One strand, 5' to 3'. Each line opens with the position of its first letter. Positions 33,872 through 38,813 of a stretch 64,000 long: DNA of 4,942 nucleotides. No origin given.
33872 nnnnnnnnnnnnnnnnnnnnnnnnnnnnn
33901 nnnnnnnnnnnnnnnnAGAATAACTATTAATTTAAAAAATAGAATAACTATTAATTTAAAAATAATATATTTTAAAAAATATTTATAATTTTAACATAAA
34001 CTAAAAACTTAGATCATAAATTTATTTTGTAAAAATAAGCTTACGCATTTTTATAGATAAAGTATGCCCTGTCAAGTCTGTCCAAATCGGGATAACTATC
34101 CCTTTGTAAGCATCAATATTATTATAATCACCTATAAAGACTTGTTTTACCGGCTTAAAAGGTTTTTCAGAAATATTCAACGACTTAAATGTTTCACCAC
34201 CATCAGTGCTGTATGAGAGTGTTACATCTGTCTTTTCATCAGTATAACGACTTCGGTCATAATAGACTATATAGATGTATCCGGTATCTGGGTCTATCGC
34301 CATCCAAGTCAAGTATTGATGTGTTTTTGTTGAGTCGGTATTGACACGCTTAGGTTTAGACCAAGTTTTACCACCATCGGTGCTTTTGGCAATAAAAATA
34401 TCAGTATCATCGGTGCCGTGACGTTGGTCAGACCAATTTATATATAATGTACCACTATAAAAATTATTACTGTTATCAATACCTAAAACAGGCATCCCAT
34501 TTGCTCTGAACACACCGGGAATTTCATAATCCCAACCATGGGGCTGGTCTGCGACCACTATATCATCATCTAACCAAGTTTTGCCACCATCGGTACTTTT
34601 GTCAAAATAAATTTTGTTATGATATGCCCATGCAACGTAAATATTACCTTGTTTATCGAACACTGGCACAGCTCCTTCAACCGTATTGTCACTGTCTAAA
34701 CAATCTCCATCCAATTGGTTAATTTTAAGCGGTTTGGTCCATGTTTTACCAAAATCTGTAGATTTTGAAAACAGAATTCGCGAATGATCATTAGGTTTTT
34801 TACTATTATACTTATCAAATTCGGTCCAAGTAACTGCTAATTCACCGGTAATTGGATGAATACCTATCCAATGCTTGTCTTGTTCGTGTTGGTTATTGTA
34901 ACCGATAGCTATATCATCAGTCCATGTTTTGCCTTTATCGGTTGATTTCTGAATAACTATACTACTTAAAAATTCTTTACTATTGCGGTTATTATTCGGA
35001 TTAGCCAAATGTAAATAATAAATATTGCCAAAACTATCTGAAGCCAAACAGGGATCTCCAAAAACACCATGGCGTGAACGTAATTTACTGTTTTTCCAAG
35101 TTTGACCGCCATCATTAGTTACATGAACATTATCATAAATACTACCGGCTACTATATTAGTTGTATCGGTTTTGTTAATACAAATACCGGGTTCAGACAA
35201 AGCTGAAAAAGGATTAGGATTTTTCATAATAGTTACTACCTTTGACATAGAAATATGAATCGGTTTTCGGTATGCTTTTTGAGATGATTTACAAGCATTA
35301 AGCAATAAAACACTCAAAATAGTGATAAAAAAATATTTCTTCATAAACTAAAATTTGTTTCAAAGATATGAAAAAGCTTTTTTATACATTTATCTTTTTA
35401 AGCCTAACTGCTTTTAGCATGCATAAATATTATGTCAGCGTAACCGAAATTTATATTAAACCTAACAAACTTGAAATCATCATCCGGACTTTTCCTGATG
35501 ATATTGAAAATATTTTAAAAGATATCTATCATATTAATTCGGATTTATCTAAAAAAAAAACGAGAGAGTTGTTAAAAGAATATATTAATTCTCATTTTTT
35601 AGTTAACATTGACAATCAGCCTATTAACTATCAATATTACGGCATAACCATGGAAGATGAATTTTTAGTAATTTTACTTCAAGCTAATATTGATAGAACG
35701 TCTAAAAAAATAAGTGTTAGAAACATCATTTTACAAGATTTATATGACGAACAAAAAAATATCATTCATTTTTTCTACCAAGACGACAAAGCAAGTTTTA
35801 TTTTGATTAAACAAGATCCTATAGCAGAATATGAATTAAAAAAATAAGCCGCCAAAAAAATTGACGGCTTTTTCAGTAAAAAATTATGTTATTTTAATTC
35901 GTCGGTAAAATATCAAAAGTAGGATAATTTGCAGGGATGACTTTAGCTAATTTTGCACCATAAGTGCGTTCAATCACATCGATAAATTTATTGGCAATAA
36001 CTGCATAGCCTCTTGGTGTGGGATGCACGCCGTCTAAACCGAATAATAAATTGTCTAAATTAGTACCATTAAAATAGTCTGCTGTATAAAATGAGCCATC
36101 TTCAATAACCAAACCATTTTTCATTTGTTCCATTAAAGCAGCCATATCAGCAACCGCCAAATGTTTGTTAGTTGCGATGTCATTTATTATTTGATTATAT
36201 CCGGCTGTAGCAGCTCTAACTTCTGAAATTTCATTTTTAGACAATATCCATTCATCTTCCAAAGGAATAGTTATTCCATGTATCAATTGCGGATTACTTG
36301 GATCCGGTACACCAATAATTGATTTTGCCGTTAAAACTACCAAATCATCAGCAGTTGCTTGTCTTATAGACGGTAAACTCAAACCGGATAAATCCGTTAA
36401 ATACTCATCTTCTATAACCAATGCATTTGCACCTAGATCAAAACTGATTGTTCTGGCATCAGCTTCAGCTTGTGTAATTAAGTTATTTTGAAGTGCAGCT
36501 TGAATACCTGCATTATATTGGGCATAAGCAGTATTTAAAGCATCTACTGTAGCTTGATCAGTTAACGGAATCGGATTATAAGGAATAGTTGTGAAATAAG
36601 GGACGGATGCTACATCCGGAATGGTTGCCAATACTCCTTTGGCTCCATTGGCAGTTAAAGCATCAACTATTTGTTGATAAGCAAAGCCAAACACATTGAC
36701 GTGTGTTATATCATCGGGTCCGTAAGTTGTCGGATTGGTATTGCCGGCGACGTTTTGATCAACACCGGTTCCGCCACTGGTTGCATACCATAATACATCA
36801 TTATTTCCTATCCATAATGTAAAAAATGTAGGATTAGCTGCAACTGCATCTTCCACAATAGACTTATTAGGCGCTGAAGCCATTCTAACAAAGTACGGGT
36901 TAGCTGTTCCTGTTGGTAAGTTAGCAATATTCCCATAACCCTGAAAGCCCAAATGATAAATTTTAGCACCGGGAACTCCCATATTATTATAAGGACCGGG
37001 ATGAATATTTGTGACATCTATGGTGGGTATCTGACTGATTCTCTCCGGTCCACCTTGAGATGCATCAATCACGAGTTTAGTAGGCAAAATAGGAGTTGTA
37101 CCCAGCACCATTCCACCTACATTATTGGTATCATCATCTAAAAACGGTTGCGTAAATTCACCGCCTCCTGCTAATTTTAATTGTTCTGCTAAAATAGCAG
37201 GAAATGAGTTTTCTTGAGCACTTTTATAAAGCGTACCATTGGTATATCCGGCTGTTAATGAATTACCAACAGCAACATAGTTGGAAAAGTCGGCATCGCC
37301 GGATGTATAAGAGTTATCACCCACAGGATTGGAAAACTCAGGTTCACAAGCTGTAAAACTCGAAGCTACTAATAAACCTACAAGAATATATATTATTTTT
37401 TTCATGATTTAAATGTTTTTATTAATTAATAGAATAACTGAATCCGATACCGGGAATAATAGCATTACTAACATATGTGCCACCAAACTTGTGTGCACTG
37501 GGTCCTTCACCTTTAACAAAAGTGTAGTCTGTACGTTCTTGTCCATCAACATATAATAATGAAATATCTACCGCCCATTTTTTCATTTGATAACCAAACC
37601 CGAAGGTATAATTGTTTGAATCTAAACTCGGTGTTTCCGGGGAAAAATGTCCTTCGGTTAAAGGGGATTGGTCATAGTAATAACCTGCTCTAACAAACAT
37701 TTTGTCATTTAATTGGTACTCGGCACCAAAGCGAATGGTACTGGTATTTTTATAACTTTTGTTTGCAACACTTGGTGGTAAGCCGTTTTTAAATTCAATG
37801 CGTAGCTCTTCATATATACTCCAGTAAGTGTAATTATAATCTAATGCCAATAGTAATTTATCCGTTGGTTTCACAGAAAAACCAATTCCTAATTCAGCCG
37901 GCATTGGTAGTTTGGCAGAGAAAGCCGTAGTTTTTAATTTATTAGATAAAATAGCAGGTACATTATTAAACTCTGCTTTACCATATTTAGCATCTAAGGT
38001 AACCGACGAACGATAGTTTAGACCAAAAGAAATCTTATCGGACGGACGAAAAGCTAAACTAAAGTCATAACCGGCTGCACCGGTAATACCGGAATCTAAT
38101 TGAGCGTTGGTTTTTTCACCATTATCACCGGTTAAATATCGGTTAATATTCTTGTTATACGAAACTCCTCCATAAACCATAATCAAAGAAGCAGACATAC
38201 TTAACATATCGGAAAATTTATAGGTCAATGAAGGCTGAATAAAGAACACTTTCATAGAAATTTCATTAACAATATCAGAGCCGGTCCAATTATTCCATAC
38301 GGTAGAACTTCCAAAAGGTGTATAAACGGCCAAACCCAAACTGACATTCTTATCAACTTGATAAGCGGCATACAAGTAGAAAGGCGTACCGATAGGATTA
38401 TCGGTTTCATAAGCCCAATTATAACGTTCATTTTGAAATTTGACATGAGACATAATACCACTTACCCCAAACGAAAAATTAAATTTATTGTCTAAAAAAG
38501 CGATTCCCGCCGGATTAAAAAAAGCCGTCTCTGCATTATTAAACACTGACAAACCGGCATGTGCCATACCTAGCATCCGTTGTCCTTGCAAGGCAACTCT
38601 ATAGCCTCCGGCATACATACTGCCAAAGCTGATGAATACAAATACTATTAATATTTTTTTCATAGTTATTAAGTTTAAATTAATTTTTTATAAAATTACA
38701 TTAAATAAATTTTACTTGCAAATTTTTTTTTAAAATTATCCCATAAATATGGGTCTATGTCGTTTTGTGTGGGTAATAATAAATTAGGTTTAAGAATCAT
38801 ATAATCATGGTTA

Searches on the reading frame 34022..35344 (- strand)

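Call 6: search_protein_families(library=pfam, proteins=[window:34022-35344:-], max_evalue=0.001)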
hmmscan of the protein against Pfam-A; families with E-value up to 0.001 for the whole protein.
window:34022-35344:- (440 aa): 7 families
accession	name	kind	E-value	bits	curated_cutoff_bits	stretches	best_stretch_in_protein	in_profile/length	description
PF24316.1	Tli3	-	3e-13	50.7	27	0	345-400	52-110/129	T6SS Tli3 immunity protein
PF13088.12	BNR_2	-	1.4e-12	48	31.4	2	300-388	3-96/277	BNR repeat-like domain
PF02012.26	BNR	-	2.4e-11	42.3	27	0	321-330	3-12/12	BNR/Asp-box repeat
PF21471.3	Reelin_subrepeat-B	-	2.1e-07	31.2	27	0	368-404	54-77/127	Reelin subrepeat B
PF13859.12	BNR_3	-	5.5e-07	29.7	27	0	310-396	24-113/308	BNR repeat-like domain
PF15902.12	Sortilin-Vps10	-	4.2e-06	26.2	33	0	311-398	374-443/446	Sortilin, neurotensin receptor 3,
PF18638.7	CyRPA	-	0.0007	19.4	38.1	0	117-155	144-183/315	Cysteine-Rich Protective Antigen 6 bladed domain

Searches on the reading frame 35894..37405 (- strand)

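Call 6: search_protein_families(library=pfam, proteins=[window:35894-37405:-], max_evalue=0.001)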
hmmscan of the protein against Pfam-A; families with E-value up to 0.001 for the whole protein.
window:35894-37405:- (503 aa): 2 families
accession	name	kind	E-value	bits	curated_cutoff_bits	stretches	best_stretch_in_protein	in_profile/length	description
PF13472.12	Lipase_GDSL_2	-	1.5e-12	48.8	32.9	1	184-300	55-141/178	GDSL-like Lipase/Acylhydrolase family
PF00657.28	Lipase_GDSL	-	2.2e-09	38.2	23.6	1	301-473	59-207/208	GDSL-like Lipase/Acylhydrolase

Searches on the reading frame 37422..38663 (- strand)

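Call 6: search_protein_families(library=pfam, proteins=[window:37422-38663:-], max_evalue=0.001)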
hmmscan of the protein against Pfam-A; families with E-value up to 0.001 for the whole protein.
window:37422-38663:- (413 aa): 3 families
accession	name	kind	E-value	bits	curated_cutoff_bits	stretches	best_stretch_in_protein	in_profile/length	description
PF03349.22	Toluene_X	-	7.3e-51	173.4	29.7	1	16-411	8-420/421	Outer membrane protein transport protein (OMPP1/FadL/TodX)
PF13505.12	OMP_b-brl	-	2.2e-09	38.1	28.7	2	254-359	87-174/175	Outer membrane protein beta-barrel domain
PF11854.14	MtrB_PioB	-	7.8e-08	31.8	23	1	197-332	470-593/635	Putative outer membrane beta-barrel porin, MtrB/PioB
